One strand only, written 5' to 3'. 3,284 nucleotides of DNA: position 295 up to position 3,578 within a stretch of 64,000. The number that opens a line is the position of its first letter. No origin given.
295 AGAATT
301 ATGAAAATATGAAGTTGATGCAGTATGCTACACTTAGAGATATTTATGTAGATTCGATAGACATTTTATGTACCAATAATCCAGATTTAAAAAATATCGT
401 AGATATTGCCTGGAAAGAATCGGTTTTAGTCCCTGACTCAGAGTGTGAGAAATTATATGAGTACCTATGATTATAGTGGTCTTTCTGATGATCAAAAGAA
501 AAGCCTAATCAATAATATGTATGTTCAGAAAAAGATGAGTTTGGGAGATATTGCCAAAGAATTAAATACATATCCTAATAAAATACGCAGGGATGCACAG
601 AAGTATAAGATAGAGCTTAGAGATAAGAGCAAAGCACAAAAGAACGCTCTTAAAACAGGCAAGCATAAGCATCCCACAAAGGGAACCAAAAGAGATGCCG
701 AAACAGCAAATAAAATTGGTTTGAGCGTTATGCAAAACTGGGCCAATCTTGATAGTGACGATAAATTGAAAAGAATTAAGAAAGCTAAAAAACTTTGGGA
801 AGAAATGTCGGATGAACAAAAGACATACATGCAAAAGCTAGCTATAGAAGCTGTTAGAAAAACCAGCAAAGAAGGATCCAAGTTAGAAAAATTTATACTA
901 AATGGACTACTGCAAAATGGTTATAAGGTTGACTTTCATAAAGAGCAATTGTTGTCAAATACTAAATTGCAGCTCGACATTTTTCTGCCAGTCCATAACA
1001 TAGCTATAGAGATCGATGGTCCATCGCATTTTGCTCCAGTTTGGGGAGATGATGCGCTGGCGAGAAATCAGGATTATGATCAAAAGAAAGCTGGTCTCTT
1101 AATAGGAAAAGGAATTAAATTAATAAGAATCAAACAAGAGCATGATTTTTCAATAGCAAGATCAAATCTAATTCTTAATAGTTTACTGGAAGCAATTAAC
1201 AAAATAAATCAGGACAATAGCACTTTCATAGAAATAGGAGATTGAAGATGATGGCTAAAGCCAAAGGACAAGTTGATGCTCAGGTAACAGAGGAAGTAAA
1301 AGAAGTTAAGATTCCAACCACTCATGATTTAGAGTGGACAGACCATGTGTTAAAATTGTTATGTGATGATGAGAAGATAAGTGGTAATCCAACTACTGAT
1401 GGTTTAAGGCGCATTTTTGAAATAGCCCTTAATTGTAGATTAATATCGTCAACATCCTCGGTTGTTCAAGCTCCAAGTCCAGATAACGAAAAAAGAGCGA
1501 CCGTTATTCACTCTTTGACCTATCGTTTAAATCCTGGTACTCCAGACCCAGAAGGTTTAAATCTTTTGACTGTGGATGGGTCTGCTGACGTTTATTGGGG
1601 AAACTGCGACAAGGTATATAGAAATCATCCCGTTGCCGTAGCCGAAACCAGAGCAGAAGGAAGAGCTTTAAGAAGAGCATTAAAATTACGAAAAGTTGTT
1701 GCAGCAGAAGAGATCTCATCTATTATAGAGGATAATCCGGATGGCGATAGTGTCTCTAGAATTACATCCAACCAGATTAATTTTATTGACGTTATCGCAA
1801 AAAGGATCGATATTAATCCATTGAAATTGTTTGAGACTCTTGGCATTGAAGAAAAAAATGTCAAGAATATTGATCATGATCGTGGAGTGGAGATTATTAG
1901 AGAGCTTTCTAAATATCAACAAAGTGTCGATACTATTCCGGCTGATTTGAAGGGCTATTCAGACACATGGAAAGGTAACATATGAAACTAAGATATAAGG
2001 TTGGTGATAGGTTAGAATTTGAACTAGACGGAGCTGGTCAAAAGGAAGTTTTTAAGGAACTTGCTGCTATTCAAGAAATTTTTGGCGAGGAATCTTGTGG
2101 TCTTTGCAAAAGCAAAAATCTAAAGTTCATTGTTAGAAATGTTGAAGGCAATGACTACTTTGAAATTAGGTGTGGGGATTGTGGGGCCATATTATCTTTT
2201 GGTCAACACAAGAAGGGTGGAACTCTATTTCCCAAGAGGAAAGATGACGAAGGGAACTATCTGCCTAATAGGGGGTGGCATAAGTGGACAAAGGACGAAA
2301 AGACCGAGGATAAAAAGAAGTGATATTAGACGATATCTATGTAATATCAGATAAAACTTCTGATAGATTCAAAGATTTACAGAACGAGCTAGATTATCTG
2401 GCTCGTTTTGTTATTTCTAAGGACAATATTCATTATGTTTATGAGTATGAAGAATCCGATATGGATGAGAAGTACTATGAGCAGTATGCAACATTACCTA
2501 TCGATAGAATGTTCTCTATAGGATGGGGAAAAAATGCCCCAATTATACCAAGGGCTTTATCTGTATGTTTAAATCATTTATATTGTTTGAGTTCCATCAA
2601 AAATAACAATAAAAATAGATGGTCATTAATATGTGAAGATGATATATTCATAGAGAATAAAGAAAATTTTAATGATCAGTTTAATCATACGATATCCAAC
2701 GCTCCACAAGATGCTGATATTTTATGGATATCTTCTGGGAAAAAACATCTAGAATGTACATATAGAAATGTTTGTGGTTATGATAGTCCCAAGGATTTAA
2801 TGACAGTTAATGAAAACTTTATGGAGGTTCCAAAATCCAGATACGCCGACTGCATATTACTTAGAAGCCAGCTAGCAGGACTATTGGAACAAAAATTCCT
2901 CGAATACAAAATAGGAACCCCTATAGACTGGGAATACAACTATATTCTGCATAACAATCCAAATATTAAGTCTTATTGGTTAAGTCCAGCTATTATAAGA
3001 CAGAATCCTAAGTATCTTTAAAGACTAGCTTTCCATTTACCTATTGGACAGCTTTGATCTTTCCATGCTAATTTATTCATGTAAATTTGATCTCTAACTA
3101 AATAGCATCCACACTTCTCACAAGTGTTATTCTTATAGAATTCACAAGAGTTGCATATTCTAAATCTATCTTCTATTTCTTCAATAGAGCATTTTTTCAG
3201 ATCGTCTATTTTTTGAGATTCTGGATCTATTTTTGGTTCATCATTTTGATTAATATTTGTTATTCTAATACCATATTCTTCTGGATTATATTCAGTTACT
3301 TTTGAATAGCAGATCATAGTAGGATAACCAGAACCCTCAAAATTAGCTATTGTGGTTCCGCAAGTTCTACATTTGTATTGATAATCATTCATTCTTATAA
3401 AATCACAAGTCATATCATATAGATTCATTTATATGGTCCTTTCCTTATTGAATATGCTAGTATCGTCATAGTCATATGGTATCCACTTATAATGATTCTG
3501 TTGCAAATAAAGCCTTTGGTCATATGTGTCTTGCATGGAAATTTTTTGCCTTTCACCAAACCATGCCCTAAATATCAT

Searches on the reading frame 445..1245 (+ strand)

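Call 16: search_protein_families(library=phrogs, proteins=[window:445-1245:+], max_evalue=0.001)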
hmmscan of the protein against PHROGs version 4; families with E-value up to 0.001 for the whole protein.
window:445-1245:+ (266 aa): 6 families
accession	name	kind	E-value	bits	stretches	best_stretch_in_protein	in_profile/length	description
phrog_559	-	DNA, RNA and nucleotide metabolism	2.1e-14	54.3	1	87-260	255-427/607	HNH endonuclease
phrog_3339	-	DNA, RNA and nucleotide metabolism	2.7e-10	40.9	1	39-232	142-335/536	homing endonuclease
phrog_9084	-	DNA, RNA and nucleotide metabolism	2.4e-06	28.7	1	103-255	23-177/187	homing endonuclease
phrog_8446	-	DNA, RNA and nucleotide metabolism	7.9e-06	26.7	1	17-80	59-118/211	HNH endonuclease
phrog_19778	-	unknown function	0.00014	22.1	1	174-234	283-346/362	-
phrog_7545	-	DNA, RNA and nucleotide metabolism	0.00019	22.7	1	18-100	6-75/160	HNH endonuclease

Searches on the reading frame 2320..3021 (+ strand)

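Call 16: search_protein_families(library=phrogs, proteins=[window:2320-3021:+], max_evalue=0.001)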
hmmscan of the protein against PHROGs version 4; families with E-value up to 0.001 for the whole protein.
window:2320-3021:+ (233 aa): 1 family
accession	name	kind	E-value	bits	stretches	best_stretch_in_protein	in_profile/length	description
phrog_2835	-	moron, auxiliary metabolic gene and host takeover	4.4e-05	23.9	1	83-138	80-135/280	glucosyltransferase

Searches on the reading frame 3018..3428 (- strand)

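Call 15: search_protein_families(library=phrogs, proteins=[window:3018-3428:-], max_evalue=0.001)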
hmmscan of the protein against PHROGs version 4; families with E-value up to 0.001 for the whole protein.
window:3018-3428:- (136 aa): 1 family
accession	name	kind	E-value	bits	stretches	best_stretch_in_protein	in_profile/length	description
phrog_13558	-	unknown function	1e-08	36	1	78-132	18-68/69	-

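Call 28: search_protein_families(library=pfam, proteins=[window:3018-3428:-], max_evalue=0.01)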
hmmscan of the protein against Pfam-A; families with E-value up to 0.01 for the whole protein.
window:3018-3428:- (136 aa): 1 family
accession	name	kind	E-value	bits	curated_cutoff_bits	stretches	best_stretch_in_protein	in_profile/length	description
PF19668.4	DUF6171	-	0.00039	21.2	27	1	84-132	38-80/80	Family of unknown function (DUF6171)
